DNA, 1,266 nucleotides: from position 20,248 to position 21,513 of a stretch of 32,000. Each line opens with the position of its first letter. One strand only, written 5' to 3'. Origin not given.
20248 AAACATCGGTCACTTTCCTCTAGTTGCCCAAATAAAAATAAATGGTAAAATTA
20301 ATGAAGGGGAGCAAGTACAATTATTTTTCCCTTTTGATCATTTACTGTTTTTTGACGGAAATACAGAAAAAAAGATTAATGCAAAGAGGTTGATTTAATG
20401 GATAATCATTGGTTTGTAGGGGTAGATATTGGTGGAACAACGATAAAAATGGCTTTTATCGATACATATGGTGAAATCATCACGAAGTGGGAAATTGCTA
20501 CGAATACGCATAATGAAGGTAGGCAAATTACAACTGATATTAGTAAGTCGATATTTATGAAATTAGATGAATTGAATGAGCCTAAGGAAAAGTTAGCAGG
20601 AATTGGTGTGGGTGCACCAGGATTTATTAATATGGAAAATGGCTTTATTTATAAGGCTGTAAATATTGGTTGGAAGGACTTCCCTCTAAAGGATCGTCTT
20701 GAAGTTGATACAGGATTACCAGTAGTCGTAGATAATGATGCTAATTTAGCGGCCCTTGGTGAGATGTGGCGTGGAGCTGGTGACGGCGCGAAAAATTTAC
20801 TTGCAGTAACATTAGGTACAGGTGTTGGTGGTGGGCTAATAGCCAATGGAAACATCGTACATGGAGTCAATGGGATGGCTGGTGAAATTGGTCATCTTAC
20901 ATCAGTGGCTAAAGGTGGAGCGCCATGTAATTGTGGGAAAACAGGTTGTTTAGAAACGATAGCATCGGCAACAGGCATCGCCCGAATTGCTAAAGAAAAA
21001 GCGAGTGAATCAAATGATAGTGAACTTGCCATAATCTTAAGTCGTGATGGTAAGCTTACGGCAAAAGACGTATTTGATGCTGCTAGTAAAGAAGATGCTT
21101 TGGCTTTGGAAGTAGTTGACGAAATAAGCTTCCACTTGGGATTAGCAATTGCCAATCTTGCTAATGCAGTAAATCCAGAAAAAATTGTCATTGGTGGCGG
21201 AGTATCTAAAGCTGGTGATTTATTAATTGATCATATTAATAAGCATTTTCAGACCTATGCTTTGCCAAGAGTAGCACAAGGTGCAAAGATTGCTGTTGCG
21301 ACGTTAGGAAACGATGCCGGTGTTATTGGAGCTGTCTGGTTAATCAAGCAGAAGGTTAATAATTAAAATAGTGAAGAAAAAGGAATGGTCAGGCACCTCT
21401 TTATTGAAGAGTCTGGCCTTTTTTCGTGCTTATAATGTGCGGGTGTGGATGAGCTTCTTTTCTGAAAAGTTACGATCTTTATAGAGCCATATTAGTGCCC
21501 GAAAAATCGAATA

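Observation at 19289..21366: Catalytically degenerate MsmX/MalK-like ABC ATPase paralogue translationally coupled to glucokinase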

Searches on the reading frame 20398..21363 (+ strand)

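Call 3: search_protein_families(library=pfam, proteins=[window:20398-21363:+], max_evalue=0.01)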
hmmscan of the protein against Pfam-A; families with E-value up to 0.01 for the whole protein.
window:20398-21363:+ (322 aa): 2 families
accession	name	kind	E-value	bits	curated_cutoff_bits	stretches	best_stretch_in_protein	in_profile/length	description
PF00480.26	ROK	-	6.4e-77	259.4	22.9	1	7-318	2-293/294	ROK family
PF01869.26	BcrAD_BadFG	-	4.5e-10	39.9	31.5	2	7-76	1-72/271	BadF/BadG/BcrA/BcrD ATPase family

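Call 4: search_protein_families(library=ncbifam, proteins=[window:20398-21363:+], max_evalue=0.01)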
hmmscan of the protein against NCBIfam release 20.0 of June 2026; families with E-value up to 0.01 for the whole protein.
window:20398-21363:+ (322 aa): 15 families
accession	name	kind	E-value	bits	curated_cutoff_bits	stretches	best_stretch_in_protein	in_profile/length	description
TIGR00744.1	ROK_glcA_fam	subfamily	2.7e-116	388.3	260.35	1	7-319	1-311/318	ROK family glucokinase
NF047937.1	TransRegNagC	equivalog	3.3e-50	171.4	650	1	5-320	80-387/399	DNA-binding transcriptional regulator NagC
NF049930.1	TransRegMlc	equivalog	2.6e-48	165.3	530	1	5-320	86-393/405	sugar metabolism global transcriptional regulator Mlc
NF003461.0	PRK05082.1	subfamily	2.8e-43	148.4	283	1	8-319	5-289/291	N-acetylmannosamine kinase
NF007251.0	PRK09698.1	equivalog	1.4e-40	139.4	253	1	3-321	5-301/304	allose kinase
NF042998.1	bglucokin_BglK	equivalog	8.6e-40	136.8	550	1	9-320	6-289/291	beta-glucoside kinase BglK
NF047821.1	NactlManKinNanK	equivalog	1.2e-37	130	450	1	8-316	5-286/288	N-acetylmannosamine kinase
NF009835.0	PRK13310.1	equivalog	2e-36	125.9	380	1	6-315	2-299/303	N-acetylglucosamine kinase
NF007108.0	PRK09557.1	equivalog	1.1e-35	123.5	443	1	7-318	4-302/303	fructokinase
NF045551.1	GK_Pyrobac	equivalog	3.7e-28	98.7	500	1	6-317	2-281/294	ATP-dependent glucokinase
NF009836.0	PRK13311.1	equivalog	1.8e-20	73.2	551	1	6-194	2-194/256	N-acetyl-D-glucosamine kinase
NF045942.1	PolPhglucPhase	equivalog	7.5e-16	58.6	250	2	7-167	3-154/242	polyphosphate--glucose phosphotransferase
NF045550.1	FrctkaseScrK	equivalog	3.9e-15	56.1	400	1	5-191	4-187/293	fructokinase ScrK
NF046058.1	NagK_SO3507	equivalog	0.00024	20.7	370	1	3-281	8-272/295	N-acetylglucosamine kinase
TIGR00241.1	CoA_E_activ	domain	0.0093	15.5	125.4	0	7-60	3-56/248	acyl-CoA dehydratase activase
